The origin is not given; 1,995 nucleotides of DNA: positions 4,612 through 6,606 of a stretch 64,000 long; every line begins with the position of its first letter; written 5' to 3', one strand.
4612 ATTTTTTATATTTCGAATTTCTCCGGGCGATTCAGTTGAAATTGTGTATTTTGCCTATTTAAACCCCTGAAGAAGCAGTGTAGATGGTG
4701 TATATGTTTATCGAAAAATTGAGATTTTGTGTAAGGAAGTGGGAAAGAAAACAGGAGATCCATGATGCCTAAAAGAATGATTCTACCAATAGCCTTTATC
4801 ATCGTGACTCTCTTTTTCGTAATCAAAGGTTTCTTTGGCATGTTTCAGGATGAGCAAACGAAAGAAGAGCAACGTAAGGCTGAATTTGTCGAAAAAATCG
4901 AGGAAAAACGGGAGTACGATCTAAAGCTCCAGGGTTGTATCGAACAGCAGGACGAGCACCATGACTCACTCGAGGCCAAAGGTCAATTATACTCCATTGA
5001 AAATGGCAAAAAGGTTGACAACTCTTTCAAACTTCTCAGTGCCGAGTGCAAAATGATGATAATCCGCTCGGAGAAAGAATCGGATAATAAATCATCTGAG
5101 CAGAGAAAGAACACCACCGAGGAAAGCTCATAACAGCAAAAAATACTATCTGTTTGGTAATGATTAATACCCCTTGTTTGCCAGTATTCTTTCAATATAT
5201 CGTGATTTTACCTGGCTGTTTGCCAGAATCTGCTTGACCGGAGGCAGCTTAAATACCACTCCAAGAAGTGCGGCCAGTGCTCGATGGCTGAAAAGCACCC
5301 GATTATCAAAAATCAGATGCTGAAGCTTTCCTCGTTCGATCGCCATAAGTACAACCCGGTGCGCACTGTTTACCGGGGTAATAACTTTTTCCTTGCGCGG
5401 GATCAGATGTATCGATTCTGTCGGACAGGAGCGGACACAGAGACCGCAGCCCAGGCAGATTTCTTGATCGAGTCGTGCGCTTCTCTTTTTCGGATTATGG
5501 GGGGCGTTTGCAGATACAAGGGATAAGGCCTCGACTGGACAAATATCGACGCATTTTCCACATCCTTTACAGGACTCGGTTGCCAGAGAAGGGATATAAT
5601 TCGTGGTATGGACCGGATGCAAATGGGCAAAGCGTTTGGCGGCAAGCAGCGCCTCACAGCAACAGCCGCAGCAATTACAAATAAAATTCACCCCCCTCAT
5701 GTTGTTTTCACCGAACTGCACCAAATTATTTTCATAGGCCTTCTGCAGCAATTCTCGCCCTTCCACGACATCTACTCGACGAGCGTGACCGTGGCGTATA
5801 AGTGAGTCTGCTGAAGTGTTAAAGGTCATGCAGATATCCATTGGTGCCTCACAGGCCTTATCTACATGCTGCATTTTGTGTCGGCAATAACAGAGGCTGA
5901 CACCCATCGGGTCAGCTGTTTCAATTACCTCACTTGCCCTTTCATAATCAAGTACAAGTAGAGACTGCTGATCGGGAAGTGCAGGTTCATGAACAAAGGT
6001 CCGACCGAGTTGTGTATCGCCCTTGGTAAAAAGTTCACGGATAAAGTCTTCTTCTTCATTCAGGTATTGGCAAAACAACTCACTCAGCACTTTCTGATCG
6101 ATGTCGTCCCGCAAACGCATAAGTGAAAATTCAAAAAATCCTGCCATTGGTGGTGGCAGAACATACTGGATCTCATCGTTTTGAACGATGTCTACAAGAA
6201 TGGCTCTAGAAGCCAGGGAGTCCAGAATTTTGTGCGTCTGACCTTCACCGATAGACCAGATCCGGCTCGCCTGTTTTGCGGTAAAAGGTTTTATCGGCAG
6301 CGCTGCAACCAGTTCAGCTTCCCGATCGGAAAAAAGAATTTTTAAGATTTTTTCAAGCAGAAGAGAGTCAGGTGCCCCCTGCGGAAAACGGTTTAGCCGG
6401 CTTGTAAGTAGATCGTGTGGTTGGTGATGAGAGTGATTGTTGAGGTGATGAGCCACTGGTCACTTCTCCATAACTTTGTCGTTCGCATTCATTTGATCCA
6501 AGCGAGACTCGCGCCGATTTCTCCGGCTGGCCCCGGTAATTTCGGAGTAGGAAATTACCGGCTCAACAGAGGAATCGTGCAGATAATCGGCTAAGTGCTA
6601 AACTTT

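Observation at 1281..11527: Three copies of a complete promoter + c-di-GMP-I (GEMM-I) riboswitch + terminator cassette within about 10 kb, each driving a small exported protein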

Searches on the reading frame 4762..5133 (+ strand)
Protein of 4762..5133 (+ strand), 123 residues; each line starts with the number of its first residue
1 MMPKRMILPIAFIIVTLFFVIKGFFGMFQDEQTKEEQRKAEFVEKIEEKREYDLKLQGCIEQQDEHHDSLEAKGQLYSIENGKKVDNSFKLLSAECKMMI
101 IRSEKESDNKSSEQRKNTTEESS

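Call 5: search_protein_families(library=pfam, proteins=[window:4762-5133:+], max_evalue=0.01)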
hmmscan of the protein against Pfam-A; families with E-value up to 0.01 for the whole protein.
window:4762-5133:+ (123 aa): 1 family
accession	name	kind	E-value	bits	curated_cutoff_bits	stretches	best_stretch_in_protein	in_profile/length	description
PF02950.22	Conotoxin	-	0.0065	17.8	25.1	0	7-62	2-53/75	Conotoxin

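Call 56: search_protein_families(library=ncbifam, proteins=[window:4762-5133:+], max_evalue=0.1)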
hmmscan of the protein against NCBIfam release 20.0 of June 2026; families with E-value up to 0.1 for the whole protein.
window:4762-5133:+ (123 aa): 3 families
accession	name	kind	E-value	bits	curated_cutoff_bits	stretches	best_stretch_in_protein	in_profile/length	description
NF045978.1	ComEA_MAG0490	equivalog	0.0083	15.9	98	1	7-66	4-55/162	MAG0490 family ComEA-like DNA-binding protein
NF047776.1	LIC11485_Nterm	subfamily_domain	0.036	13.9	80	1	11-55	32-75/105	LIC_11485 family protein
TIGR03665.1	arCOG04150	hypoth_equivalog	0.051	13.3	114.2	1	41-115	18-98/173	arCOG04150 universal archaeal KH domain protein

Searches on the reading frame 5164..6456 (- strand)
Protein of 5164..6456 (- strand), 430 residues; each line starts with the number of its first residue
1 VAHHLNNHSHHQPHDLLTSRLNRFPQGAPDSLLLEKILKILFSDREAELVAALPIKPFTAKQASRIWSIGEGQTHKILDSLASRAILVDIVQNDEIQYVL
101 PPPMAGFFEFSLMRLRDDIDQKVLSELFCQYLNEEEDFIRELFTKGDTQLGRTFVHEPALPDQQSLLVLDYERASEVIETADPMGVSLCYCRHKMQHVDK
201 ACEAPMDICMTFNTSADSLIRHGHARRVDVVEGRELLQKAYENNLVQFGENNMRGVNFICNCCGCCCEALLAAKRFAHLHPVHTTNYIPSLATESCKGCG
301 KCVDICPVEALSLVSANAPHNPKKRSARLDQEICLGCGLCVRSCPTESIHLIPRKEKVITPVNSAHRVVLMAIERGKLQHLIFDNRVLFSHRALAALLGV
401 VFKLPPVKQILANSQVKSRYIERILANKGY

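Call 5: search_protein_families(library=pfam, proteins=[window:5164-6456:-], max_evalue=0.01)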
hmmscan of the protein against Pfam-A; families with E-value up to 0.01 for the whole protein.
window:5164-6456:- (430 aa): 11 families
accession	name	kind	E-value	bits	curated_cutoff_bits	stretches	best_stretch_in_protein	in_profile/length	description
PF00037.32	Fer4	-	4.7e-11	42.5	21.1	2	293-311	5-23/24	4Fe-4S binding domain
PF12838.12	Fer4_7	-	5.6e-11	43.2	27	1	295-347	1-51/52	4Fe-4S dicluster domain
PF12837.12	Fer4_6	-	7.4e-10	38.7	25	2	330-347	5-22/24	4Fe-4S binding domain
PF13237.11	Fer4_10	-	1.1e-07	32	25.5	2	328-353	3-22/53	4Fe-4S dicluster domain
PF14697.11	Fer4_21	-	2.1e-07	31.4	35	1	327-361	1-35/59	4Fe-4S dicluster domain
PF13187.11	Fer4_9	-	5.3e-07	30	27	1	296-347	2-50/52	4Fe-4S dicluster domain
PF12797.12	Fer4_2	-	1.1e-06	28.7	24.5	2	329-346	5-22/22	4Fe-4S binding domain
PF13484.11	Fer4_16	-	8e-06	27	30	1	296-319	2-24/66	4Fe-4S double cluster binding domain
PF12800.12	Fer4_4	-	8.8e-05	23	24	2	293-308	1-16/17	4Fe-4S binding domain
PF25160.1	LdpA_Fe-S-bd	-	0.00075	19.7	27.6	1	329-351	23-45/49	LdpA Fe-S cluster-binding domain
PF17179.9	Fer4_22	-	0.0023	19.2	27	0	283-309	68-94/95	4Fe-4S dicluster domain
